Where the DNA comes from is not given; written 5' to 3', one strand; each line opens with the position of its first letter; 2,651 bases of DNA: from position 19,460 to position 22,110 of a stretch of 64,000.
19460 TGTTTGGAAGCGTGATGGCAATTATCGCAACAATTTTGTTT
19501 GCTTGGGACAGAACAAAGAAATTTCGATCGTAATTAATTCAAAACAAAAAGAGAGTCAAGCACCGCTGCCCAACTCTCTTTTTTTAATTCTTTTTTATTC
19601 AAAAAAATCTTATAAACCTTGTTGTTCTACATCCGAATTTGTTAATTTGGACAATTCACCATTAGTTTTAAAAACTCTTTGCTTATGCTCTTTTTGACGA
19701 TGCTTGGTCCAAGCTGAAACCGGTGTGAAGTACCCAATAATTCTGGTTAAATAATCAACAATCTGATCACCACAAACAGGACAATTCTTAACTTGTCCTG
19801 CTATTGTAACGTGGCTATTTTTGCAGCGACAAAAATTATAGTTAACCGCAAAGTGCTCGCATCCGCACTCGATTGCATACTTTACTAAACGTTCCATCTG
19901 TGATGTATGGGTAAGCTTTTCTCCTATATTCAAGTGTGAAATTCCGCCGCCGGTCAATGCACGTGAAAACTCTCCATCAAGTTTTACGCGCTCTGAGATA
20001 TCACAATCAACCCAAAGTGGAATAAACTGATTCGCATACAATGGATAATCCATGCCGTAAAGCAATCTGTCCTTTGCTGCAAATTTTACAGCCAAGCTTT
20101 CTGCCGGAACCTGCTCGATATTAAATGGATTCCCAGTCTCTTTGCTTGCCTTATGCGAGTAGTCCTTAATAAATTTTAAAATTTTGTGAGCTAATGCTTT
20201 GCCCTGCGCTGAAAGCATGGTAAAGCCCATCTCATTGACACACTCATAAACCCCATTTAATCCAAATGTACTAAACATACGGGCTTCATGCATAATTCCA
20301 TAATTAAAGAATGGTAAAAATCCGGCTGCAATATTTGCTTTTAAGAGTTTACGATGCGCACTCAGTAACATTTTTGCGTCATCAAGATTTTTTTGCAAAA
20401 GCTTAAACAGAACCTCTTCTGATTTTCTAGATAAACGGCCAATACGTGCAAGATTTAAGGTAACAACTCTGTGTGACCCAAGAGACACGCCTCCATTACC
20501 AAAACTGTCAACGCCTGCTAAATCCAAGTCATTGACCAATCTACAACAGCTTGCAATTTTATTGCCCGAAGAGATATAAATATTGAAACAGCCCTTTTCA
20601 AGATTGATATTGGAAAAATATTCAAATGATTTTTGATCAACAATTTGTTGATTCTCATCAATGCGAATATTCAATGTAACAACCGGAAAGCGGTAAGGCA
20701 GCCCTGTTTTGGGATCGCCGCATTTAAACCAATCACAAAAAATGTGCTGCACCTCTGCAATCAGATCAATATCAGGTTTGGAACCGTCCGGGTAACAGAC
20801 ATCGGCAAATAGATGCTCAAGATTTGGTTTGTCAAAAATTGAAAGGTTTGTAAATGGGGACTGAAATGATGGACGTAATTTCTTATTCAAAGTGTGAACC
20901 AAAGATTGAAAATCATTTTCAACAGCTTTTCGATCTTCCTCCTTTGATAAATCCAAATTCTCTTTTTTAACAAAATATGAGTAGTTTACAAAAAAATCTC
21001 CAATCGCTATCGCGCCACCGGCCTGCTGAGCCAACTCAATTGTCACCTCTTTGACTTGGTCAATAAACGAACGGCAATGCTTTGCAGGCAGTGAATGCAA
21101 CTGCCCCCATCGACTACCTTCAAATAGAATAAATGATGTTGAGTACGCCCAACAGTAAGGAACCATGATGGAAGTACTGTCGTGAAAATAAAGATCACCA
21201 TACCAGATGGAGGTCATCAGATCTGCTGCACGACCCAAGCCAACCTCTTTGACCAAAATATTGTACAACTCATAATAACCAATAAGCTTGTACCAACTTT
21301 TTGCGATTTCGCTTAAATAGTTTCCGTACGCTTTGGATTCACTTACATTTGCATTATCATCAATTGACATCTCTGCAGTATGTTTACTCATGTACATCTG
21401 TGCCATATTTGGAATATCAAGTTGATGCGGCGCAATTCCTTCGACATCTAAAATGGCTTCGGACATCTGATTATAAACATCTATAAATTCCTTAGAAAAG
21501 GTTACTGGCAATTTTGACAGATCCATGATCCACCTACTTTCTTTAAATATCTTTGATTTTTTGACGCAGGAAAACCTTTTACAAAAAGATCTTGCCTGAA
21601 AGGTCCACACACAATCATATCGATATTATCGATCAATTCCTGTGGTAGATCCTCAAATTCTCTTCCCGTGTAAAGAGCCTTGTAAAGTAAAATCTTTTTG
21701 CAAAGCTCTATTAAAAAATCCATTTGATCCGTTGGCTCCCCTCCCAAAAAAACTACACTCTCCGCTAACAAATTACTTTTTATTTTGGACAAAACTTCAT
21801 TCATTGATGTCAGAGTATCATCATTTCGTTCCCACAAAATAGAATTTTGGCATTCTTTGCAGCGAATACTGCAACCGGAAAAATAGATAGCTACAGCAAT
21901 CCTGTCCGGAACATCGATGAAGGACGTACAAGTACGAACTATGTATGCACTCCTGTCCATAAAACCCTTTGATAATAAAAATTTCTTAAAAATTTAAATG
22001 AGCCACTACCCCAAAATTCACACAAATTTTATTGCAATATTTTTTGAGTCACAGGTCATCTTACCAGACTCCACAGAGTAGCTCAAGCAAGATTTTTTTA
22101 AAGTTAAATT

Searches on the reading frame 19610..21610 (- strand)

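Call 30: search_protein_families(library=pfam, proteins=[window:19610-21610:-], max_evalue=0.01)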
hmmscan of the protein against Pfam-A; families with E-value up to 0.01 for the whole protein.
window:19610-21610:- (666 aa): 1 family
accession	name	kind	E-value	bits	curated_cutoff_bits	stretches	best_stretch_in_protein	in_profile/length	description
PF13597.11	NRDD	-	8.2e-92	309.1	26.2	1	136-646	39-560/562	Anaerobic ribonucleoside-triphosphate reductase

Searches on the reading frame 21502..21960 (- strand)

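Call 30: search_protein_families(library=pfam, proteins=[window:21502-21960:-], max_evalue=0.01)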
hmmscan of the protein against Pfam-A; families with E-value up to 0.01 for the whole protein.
window:21502-21960:- (152 aa): 2 families
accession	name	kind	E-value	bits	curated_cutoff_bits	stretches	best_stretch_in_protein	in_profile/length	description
PF13353.11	Fer4_12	-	8.7e-17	62.1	22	1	23-138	8-136/137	4Fe-4S single cluster domain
PF04055.27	Radical_SAM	-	8.5e-06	26.5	29.5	1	26-91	3-71/166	Radical SAM superfamily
